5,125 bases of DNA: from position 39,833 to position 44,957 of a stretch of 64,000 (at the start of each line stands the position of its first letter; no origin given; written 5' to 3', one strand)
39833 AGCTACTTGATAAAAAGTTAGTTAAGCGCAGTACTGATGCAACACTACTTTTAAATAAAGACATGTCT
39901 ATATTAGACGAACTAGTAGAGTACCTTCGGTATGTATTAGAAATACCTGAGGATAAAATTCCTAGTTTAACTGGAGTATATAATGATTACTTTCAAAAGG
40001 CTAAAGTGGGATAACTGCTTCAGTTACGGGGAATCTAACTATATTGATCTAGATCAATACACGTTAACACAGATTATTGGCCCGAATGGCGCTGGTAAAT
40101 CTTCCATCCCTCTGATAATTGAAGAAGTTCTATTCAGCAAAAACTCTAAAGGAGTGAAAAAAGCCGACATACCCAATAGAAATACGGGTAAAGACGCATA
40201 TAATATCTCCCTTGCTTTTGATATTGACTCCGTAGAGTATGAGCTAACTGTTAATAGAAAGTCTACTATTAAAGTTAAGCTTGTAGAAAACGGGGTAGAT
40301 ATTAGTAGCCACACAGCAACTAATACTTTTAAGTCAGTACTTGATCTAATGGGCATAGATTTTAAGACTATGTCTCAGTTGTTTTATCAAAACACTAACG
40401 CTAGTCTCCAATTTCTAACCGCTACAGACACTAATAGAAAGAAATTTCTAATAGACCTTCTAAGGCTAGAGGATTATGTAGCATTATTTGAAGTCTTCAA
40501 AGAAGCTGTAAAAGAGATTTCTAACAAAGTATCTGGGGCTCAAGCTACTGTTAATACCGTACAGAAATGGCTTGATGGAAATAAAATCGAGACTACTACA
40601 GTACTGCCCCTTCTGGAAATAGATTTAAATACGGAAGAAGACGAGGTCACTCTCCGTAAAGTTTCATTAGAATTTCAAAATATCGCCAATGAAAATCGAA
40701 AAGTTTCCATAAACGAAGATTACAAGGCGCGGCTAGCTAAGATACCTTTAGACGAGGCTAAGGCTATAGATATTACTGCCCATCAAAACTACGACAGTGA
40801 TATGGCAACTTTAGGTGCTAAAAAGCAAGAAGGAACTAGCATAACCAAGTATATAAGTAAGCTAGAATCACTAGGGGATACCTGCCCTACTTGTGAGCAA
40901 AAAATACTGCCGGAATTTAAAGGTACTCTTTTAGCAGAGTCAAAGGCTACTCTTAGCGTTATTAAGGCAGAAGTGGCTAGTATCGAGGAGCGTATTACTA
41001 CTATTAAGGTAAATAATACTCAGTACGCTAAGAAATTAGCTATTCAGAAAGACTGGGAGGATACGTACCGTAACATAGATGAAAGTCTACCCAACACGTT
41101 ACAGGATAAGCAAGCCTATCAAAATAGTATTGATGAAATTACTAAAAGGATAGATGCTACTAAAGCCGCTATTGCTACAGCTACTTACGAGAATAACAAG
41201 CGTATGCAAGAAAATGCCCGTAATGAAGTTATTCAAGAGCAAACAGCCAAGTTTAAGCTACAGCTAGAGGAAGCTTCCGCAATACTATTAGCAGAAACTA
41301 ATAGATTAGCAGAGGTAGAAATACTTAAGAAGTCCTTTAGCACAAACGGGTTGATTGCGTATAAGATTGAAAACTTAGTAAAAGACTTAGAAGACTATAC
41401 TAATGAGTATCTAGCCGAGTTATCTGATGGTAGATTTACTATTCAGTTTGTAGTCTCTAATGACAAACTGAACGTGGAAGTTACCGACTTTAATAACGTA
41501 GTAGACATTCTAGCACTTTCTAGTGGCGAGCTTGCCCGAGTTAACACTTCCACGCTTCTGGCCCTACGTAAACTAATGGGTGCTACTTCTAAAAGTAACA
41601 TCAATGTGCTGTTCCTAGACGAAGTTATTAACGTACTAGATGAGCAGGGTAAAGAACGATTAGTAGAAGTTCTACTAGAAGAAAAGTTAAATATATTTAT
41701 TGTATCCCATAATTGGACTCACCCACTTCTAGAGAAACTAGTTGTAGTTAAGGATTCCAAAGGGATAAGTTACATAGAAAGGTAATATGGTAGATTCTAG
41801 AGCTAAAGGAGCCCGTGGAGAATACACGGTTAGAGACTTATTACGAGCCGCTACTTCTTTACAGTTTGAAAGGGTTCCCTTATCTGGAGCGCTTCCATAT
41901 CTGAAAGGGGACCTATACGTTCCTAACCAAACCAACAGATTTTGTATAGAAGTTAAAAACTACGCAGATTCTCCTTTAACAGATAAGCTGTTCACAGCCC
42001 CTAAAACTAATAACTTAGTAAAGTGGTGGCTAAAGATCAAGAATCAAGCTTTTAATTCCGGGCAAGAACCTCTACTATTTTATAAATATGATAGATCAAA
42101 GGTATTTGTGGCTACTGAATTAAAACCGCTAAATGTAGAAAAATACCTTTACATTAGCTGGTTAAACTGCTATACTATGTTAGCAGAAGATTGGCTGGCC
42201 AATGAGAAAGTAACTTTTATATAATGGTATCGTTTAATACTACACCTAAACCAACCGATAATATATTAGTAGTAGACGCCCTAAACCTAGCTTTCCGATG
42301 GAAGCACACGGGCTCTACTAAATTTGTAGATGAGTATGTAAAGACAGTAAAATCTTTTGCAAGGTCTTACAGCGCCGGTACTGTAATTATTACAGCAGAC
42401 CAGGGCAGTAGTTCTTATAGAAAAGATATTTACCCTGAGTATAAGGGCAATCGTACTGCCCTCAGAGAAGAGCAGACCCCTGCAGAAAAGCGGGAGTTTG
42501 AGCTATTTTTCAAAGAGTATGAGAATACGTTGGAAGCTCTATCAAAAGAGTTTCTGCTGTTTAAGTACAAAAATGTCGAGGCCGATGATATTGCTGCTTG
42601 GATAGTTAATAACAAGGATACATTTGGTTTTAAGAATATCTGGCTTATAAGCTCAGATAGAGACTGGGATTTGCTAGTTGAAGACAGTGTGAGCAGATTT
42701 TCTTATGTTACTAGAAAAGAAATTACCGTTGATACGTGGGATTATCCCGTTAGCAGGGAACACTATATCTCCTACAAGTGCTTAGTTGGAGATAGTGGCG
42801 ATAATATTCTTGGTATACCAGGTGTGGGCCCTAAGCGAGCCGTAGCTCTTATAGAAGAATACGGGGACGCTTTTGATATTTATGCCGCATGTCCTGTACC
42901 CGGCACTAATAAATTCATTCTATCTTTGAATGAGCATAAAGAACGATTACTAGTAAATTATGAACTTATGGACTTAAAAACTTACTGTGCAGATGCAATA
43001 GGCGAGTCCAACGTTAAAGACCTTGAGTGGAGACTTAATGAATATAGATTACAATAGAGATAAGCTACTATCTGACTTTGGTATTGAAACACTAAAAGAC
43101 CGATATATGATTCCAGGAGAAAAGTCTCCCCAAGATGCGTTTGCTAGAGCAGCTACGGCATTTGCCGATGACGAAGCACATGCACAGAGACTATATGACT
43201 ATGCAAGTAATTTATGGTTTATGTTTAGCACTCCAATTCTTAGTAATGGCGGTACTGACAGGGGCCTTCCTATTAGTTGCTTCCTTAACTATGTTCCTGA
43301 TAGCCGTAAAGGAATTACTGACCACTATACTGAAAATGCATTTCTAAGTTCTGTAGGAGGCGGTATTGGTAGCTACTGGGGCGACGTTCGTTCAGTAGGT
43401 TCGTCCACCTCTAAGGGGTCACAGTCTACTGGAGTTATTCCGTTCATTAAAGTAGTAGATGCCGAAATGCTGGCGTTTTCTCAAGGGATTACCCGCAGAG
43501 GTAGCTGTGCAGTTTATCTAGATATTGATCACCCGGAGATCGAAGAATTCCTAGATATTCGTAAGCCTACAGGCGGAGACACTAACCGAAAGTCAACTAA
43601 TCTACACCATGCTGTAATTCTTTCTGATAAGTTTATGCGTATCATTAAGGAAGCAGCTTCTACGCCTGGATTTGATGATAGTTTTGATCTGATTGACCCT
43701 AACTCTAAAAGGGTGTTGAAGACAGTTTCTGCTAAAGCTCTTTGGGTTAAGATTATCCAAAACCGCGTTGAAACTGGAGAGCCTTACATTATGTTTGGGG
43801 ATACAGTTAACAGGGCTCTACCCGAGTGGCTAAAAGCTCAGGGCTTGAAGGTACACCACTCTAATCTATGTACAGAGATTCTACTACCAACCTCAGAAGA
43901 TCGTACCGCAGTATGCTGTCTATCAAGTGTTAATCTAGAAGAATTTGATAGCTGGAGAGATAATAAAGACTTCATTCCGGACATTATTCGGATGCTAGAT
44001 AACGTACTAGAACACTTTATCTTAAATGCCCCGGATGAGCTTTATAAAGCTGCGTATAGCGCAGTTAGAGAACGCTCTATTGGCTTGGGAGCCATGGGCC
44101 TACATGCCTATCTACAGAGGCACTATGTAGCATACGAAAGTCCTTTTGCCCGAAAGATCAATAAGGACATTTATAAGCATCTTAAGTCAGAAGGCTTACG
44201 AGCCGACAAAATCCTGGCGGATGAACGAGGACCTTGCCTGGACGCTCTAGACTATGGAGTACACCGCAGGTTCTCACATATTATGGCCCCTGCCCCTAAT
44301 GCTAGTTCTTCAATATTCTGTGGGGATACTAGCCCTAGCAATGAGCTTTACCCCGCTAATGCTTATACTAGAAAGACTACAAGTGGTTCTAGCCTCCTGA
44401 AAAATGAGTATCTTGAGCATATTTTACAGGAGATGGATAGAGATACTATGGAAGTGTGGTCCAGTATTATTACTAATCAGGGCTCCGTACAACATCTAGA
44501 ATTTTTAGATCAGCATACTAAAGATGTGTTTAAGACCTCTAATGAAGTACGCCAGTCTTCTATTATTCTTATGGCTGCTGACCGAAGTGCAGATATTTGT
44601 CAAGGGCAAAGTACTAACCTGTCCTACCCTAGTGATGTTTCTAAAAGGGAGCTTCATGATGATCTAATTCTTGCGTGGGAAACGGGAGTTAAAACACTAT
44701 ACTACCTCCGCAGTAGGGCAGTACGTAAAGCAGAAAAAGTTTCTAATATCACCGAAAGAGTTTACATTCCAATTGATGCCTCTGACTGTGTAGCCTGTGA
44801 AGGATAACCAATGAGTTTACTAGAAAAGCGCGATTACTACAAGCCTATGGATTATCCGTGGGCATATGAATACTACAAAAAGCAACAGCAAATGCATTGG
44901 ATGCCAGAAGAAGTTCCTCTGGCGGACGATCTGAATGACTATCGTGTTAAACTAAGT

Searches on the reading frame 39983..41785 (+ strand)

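Call 19: search_protein_families(library=phrogs, proteins=[window:39983-41785:+], max_evalue=0.00001)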
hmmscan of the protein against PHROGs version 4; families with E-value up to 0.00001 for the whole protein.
window:39983-41785:+ (600 aa): 2 families
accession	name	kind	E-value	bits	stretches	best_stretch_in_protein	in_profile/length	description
phrog_77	-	DNA, RNA and nucleotide metabolism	5.2e-89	301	1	1-599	295-953/967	SbcC-like subunit of palindrome specific endonuclease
phrog_21388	-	DNA, RNA and nucleotide metabolism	8.2e-07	30.1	1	1-111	1-121/126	exonuclease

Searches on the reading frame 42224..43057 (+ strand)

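Call 20: search_protein_families(library=phrogs, proteins=[window:42224-43057:+], max_evalue=0.00001)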
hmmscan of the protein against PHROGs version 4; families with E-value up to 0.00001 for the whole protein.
window:42224-43057:+ (277 aa): 2 families
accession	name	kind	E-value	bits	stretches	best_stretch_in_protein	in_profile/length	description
phrog_107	-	DNA, RNA and nucleotide metabolism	5.5e-45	155.5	1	5-262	112-370/542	exonuclease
phrog_32545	-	unknown function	1.8e-08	35.3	1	37-161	33-152/186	-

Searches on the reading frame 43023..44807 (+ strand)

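Call 19: search_protein_families(library=phrogs, proteins=[window:43023-44807:+], max_evalue=0.00001)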
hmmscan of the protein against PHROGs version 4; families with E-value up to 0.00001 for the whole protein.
window:43023-44807:+ (594 aa): 10 families
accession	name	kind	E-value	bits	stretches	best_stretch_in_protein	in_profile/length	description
phrog_84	-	DNA, RNA and nucleotide metabolism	5e-167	558.8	1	7-593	189-795/975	ribonucleoside-diphosphate reductase large subunit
phrog_3987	-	DNA, RNA and nucleotide metabolism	1.5e-50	173.2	1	8-304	133-461/467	ribonucleotide reductase large subunit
phrog_30939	-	DNA, RNA and nucleotide metabolism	9.4e-49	167.1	2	237-561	622-957/977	ribonucleotide reductase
phrog_3844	-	moron, auxiliary metabolic gene and host takeover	3.4e-47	162.4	2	231-405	85-266/451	NrdA-like aerobic NDP reductase large subunit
phrog_12229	-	DNA, RNA and nucleotide metabolism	2e-32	113.4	2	23-156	14-149/577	ribonucleotide reductase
phrog_33412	-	unknown function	1e-21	78.2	1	446-574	3-132/140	-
phrog_29665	-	unknown function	4.1e-16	60.3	1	287-425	1-150/150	-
phrog_22953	-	DNA, RNA and nucleotide metabolism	8e-16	59.6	1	118-218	3-103/201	ribonucleotide reductase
phrog_6132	-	DNA, RNA and nucleotide metabolism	5.6e-14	53.2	1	36-156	166-289/530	ribonucleotide reductase large subunit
phrog_367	-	DNA, RNA and nucleotide metabolism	6.6e-11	42.1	1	157-401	281-503/701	ribonucleotide reductase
